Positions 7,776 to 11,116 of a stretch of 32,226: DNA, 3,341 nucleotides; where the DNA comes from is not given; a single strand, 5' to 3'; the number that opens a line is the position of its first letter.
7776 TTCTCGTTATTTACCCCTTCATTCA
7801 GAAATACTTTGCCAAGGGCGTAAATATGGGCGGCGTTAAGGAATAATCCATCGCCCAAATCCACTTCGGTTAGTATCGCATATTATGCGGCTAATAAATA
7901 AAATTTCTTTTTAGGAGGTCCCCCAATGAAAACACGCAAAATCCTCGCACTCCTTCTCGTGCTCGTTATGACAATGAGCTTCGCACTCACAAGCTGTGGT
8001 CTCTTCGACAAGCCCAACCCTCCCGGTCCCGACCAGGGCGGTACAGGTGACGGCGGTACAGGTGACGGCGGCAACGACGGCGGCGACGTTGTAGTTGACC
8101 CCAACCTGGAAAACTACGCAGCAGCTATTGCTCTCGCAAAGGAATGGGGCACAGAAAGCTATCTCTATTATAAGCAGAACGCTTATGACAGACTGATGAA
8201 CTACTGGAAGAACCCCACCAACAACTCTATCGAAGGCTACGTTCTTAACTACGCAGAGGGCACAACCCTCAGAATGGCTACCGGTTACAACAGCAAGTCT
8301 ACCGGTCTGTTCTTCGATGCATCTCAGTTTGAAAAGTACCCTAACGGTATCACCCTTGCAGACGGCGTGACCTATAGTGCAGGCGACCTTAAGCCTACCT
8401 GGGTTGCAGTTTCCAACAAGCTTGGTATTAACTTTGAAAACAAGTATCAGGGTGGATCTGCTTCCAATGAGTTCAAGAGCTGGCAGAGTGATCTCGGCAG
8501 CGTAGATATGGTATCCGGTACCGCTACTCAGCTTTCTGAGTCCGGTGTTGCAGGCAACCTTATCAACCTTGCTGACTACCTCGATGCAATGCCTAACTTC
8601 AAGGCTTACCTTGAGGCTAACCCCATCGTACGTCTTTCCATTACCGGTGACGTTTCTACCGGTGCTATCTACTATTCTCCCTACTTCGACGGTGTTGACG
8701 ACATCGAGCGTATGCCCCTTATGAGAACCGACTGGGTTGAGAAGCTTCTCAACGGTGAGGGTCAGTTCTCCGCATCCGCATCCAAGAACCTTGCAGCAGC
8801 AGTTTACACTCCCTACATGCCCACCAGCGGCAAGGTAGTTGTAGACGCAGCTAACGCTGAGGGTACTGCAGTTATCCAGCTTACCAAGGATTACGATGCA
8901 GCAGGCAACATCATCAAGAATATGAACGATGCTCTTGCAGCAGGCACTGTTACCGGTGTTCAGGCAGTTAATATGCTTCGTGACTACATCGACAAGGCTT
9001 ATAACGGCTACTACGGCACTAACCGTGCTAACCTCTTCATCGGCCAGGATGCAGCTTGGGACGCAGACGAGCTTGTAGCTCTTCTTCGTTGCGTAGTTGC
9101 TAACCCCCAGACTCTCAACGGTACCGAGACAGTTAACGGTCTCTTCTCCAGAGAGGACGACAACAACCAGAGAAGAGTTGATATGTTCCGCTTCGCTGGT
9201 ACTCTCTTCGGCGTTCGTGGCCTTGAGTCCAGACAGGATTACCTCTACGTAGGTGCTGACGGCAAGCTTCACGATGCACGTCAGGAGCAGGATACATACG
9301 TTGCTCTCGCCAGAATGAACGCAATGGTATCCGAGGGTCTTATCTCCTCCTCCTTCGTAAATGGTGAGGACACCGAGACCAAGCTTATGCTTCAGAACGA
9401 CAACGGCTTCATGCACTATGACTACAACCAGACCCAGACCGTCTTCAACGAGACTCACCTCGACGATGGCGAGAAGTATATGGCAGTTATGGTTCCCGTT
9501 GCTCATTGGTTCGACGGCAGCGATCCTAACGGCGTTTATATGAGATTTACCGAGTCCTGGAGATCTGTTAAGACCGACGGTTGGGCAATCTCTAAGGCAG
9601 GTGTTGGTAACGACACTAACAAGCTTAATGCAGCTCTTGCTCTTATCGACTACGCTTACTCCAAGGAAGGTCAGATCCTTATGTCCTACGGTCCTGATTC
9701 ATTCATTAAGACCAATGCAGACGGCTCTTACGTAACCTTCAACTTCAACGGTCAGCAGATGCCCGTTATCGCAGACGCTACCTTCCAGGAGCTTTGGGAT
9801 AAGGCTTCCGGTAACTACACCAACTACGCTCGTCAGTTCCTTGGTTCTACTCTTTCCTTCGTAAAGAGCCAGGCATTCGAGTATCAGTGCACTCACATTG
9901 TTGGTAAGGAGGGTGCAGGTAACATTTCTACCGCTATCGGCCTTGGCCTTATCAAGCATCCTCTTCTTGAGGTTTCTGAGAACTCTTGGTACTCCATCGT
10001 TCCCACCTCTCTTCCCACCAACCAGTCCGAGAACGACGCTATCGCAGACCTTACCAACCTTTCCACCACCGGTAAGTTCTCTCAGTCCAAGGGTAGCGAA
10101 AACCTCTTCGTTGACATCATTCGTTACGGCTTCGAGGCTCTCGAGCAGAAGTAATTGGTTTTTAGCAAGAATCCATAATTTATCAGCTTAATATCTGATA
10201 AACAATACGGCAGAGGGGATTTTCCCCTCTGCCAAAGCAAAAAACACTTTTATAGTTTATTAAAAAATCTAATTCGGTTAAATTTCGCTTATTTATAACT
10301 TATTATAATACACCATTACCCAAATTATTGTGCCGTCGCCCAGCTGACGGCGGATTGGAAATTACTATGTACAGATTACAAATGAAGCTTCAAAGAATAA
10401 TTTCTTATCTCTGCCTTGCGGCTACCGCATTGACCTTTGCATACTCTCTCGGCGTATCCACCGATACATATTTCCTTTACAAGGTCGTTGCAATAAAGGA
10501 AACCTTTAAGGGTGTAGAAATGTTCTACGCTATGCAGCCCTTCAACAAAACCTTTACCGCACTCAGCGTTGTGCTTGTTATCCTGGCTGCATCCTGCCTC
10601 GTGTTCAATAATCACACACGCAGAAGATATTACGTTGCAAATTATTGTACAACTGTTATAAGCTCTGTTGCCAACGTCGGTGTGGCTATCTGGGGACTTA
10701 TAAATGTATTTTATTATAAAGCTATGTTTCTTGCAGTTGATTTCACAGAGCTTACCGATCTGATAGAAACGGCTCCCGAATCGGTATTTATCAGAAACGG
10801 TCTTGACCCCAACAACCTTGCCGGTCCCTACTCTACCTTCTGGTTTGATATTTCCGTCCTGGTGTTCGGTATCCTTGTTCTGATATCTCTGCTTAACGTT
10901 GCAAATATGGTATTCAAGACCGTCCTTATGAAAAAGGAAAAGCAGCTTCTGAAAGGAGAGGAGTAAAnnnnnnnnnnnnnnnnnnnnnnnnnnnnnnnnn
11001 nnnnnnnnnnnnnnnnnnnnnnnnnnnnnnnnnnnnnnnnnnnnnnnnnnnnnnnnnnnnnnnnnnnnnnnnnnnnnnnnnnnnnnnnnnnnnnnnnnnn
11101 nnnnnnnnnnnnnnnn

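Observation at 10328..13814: Four orphan 4-TM membrane proteins wedged into a sugar ABC importer operon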

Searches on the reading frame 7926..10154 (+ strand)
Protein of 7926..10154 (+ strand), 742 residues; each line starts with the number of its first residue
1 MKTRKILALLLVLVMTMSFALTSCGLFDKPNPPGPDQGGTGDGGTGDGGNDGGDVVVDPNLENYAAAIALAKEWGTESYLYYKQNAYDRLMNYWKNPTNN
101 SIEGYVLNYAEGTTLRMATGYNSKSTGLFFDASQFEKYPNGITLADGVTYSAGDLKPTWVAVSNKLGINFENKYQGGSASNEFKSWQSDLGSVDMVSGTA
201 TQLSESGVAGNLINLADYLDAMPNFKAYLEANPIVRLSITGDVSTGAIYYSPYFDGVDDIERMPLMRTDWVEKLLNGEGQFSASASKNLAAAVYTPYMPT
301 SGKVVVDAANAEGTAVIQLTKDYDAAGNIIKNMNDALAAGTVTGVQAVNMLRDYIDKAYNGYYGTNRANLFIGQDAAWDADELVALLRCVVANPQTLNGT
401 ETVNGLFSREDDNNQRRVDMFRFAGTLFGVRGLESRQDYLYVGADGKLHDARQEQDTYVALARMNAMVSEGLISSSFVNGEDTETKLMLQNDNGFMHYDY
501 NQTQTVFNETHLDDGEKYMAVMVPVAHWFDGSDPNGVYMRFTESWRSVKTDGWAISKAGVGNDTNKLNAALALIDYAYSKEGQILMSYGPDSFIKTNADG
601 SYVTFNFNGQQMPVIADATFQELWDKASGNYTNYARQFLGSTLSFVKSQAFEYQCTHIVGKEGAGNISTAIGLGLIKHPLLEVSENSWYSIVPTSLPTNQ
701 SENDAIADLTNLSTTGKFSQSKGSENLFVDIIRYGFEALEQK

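Call 5: search_protein_families(library=pfam, proteins=[window:7926-10154:+], max_evalue=0.001)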
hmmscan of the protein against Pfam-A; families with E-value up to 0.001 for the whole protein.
window:7926-10154:+ (742 aa): 0 families

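Call 6: search_protein_families(library=ncbifam, proteins=[window:7926-10154:+], max_evalue=1)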
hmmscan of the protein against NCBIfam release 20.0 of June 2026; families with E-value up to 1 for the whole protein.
window:7926-10154:+ (742 aa): 0 families

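Call 27: search_solved_structures(query=window:7926-10151:+, max_evalue=1)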
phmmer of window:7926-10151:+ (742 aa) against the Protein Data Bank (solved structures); distinct sequences matched with E-value up to 1: 3.
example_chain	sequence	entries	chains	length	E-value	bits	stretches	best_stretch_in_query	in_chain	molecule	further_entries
5gx8_A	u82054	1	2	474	0.0019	20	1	200-274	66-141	Extracellular solute-binding protein family 1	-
5gub_A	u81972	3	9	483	0.0021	19.9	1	200-274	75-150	Extracellular solute-binding protein family 1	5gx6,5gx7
5xs8_A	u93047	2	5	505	0.0024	19.7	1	200-274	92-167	Extracellular solute-binding protein family 1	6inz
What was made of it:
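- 7926..10154 (+): Unusually large (742 aa) lipoprotein that is the presumed solute-binding protein. It is very divergent from known families. The only PDB matches are weak, to family-1 binding proteins (5gx8, 5gub, 5xs8; E about 0.002) (call 27).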

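Call 28: search_protein_families(library=pfam, proteins=[window:7926-10151:+], max_evalue=0.1)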
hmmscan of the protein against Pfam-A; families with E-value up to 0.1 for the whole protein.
window:7926-10151:+ (742 aa): 0 families

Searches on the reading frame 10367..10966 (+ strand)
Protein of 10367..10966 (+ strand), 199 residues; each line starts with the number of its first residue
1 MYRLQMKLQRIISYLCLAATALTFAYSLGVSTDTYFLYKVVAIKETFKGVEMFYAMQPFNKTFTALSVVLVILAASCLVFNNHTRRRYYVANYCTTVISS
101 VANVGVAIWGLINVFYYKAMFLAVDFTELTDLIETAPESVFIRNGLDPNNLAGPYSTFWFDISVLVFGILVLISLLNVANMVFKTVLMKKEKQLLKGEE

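Call 4: search_protein_families(library=pfam, proteins=[window:10367-10966:+], max_evalue=1)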
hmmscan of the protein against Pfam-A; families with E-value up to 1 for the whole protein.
window:10367-10966:+ (199 aa): 5 families
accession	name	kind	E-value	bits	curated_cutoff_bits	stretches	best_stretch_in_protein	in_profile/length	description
PF12899.13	Glyco_hydro_100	-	0.038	13.1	23.6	1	53-127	63-137/435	Alkaline and neutral invertase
PF12822.12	ECF_trnsprt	-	0.04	14.4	30.7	0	62-123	72-135/169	ECF transporter, substrate-specific component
PF25396.1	ZNFX1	-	0.14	12.6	27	1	160-197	42-79/107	ZNFX1 domain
PF24124.1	YphA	-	0.14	12.3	28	0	12-91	53-132/198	YphA-like integral membrane protein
PF09990.14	DUF2231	-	0.52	10.8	26.4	0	157-190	32-65/139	Predicted membrane protein (DUF2231)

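Call 6: search_protein_families(library=ncbifam, proteins=[window:10367-10966:+], max_evalue=1)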
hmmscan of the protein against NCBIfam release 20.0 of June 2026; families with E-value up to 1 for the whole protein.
window:10367-10966:+ (199 aa): 1 family
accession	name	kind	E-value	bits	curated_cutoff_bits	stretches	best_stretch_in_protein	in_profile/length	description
NF005757.0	PRK07581.1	subfamily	0.088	11.7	332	1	99-152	196-246/339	hypothetical protein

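Call 22: search_solved_structures(query=A2, max_evalue=10)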
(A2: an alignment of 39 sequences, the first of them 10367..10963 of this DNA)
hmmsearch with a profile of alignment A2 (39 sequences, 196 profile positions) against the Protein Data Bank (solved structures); distinct sequences matched with E-value up to 10: 0.
